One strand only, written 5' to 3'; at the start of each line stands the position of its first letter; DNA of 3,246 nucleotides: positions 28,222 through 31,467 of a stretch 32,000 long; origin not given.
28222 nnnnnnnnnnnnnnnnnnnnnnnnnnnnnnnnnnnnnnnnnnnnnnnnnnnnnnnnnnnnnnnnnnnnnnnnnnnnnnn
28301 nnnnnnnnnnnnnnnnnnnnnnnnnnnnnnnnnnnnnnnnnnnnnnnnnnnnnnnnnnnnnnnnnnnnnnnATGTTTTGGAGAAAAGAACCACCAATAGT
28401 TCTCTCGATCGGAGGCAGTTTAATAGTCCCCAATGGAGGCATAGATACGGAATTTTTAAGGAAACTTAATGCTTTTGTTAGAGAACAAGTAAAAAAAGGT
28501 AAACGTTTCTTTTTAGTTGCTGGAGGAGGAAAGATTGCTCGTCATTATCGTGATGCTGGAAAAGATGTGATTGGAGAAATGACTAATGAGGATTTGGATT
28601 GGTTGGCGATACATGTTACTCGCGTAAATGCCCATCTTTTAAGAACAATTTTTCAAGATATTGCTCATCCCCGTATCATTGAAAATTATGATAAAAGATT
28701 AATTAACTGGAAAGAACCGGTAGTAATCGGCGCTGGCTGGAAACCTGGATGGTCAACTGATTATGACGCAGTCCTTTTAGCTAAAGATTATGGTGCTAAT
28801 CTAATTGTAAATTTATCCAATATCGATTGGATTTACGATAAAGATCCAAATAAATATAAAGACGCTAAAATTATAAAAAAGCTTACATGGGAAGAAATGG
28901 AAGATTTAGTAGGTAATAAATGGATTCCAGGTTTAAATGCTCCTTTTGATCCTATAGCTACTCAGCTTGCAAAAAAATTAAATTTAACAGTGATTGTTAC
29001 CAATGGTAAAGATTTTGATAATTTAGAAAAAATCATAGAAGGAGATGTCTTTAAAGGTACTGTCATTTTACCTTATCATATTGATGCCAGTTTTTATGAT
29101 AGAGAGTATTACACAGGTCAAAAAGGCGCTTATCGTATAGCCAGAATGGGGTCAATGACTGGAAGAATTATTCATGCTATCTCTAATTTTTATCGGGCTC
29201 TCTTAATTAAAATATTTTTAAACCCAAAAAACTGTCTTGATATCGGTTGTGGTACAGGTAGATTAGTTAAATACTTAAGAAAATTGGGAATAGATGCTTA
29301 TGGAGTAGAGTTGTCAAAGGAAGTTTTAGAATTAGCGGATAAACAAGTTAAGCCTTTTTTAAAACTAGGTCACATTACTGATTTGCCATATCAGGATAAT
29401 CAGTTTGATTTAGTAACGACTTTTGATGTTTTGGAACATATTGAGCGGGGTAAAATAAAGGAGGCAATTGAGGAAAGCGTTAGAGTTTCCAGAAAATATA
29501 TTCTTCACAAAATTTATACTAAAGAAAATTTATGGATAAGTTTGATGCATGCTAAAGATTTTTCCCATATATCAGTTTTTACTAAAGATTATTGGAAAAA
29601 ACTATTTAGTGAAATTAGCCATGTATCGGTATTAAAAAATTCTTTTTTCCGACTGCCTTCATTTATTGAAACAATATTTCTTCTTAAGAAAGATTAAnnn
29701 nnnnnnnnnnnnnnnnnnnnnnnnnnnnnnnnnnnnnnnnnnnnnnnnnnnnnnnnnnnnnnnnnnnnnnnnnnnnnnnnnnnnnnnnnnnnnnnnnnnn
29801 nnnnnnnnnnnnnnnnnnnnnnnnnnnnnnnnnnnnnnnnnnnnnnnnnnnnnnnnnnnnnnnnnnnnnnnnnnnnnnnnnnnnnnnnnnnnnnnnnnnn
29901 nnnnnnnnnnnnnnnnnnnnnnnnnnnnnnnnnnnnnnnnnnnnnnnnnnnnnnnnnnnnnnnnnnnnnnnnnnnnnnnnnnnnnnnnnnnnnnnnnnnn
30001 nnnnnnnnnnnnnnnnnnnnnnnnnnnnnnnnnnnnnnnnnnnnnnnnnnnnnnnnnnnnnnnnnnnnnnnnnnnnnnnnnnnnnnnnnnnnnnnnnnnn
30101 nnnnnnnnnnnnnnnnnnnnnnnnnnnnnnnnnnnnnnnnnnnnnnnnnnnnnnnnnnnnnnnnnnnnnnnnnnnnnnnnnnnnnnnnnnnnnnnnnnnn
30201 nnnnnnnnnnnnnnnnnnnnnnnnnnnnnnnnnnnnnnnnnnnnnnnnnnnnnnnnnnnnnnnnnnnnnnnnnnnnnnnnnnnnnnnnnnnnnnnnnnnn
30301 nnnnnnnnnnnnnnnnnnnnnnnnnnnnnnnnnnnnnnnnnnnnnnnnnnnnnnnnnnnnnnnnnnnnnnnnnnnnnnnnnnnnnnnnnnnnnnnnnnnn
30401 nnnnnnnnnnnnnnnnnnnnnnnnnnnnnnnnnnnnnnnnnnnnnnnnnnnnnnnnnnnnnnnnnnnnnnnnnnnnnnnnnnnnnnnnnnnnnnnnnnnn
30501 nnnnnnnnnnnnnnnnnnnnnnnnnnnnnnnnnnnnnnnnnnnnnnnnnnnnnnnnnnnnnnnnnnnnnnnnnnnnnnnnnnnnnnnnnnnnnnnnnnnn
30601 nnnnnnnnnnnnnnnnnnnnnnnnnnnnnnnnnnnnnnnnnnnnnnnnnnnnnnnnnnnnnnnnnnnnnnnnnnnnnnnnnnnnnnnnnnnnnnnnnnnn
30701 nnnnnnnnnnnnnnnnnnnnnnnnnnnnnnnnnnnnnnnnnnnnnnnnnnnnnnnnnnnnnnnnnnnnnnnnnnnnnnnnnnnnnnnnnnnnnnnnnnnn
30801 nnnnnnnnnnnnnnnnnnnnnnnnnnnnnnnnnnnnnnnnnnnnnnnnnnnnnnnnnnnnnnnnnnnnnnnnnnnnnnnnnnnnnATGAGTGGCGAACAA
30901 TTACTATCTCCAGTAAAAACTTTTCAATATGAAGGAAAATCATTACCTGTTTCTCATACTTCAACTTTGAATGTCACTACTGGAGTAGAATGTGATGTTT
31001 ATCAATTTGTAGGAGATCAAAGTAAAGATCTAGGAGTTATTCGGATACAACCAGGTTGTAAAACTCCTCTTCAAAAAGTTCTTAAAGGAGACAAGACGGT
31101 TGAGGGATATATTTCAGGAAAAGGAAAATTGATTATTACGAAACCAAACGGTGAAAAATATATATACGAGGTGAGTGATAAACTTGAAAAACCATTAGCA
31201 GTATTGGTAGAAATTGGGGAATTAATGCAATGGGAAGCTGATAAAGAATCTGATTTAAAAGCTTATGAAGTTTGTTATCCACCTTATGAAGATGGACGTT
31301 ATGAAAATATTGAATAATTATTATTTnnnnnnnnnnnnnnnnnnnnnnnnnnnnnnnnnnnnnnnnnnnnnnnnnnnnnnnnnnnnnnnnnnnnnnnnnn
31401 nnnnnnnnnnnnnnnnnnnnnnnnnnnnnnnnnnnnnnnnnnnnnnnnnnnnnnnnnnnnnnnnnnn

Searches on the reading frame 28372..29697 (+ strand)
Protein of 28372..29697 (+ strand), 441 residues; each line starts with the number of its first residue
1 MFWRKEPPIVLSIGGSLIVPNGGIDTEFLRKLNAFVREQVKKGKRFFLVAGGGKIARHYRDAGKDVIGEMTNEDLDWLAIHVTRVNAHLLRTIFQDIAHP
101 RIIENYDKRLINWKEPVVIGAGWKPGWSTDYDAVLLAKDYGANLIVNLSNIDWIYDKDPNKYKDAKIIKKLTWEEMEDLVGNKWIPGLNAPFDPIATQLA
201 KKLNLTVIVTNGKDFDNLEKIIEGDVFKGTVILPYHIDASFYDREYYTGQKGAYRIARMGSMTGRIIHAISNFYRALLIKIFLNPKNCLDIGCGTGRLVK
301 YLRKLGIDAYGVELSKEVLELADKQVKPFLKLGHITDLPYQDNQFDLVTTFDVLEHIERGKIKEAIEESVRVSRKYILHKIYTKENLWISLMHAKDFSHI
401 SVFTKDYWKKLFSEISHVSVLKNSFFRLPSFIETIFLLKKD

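Call 5: search_protein_families(library=pfam, proteins=[window:28372-29697:+], max_evalue=0.1)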
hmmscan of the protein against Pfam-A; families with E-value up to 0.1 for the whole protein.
window:28372-29697:+ (441 aa): 13 families
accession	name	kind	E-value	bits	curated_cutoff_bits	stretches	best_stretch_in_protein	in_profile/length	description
PF00696.33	AA_kinase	-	7.8e-27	94.9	24.9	1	9-211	3-234/234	Amino acid kinase family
PF08241.18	Methyltransf_11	-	2.8e-18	66.8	21.2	1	289-374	1-88/95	Methyltransferase domain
PF13649.12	Methyltransf_25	-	5.9e-16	59.4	27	1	289-374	2-94/97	Methyltransferase domain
PF13489.12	Methyltransf_23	-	6.4e-14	52.4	27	1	274-413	9-155/164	Methyltransferase domain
PF08242.18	Methyltransf_12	-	1.2e-11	45.6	30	1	289-369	1-88/98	Methyltransferase domain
PF13847.12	Methyltransf_31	-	1.6e-10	41.3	27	1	287-387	6-118/145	Methyltransferase domain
PF07021.18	MetW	-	1.5e-07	31.7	21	1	286-378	15-107/193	Methionine biosynthesis protein MetW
PF02353.26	CMAS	-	1.9e-06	27.8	27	1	266-403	43-190/273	Mycolic acid cyclopropane synthetase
PF05219.18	DREV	-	0.00018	21.2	26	1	284-370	94-178/265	DREV methyltransferase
PF03848.20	TehB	-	0.00051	20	20.4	1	283-367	29-118/193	Tellurite resistance protein TehB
PF01555.25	N6_N4_Mtase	-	0.0019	18.6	26.7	1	29-323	32-220/221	DNA methylase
PF01728.25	FtsJ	-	0.02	15.2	24.1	1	283-409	20-157/181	FtsJ-like methyltransferase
PF07757.19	AdoMet_MTase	-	0.056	14.1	27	0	285-317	62-94/115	Predicted AdoMet-dependent methyltransferase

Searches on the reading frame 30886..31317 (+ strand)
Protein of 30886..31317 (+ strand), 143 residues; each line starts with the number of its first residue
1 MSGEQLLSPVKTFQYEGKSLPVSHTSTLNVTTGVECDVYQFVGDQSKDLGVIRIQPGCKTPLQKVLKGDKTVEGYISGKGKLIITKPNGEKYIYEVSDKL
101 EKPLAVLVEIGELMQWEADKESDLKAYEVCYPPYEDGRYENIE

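Call 11: find_encoding_contigs(protein=window:30886-31317:+, flank=10000, max_places=6)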
Protein window:30886-31317:+ (143 aa): 11 contigs read that carry it; 5 places shown.
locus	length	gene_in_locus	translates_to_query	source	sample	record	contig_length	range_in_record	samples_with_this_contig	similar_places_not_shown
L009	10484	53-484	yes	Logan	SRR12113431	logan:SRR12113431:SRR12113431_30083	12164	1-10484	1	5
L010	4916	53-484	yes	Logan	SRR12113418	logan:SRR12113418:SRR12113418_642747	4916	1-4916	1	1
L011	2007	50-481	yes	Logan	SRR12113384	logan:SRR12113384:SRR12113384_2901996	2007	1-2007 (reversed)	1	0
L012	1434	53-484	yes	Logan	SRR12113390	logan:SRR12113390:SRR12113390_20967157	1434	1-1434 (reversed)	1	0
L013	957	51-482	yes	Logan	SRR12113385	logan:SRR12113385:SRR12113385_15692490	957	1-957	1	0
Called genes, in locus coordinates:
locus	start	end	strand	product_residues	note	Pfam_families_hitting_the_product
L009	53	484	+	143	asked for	-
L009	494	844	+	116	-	PF07883:Cupin_2, PF02311:AraC_binding (weak)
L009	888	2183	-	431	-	PF00817:IMS, PF11799:IMS_C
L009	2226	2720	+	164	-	PF21088:MS_channel_1st, PF00924:MS_channel_2nd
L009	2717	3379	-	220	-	PF00149:Metallophos, PF12850:Metallophos_2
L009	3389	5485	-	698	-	PF00009:GTP_EFTU, PF22042:EF-G_D2, PF03144:GTP_EFTU_D2, PF14492:EFG_III, PF16658:RF3_C (weak), PF03764:EFG_IV, PF00679:EFG_C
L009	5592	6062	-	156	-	PF00177:Ribosomal_S7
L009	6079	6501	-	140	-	PF00164:Ribosom_S12_S23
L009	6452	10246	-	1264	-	PF04997:RNA_pol_Rpb1_1, PF00623:RNA_pol_Rpb1_2, PF04983:RNA_pol_Rpb1_3, PF04998:RNA_pol_Rpb1_5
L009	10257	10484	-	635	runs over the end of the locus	?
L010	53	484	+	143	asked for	-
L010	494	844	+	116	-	PF07883:Cupin_2, PF02311:AraC_binding (weak)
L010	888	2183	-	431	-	PF00817:IMS, PF11799:IMS_C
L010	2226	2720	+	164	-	PF21088:MS_channel_1st, PF00924:MS_channel_2nd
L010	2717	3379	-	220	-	PF00149:Metallophos, PF12850:Metallophos_2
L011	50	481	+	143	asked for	-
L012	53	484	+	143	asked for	-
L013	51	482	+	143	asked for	-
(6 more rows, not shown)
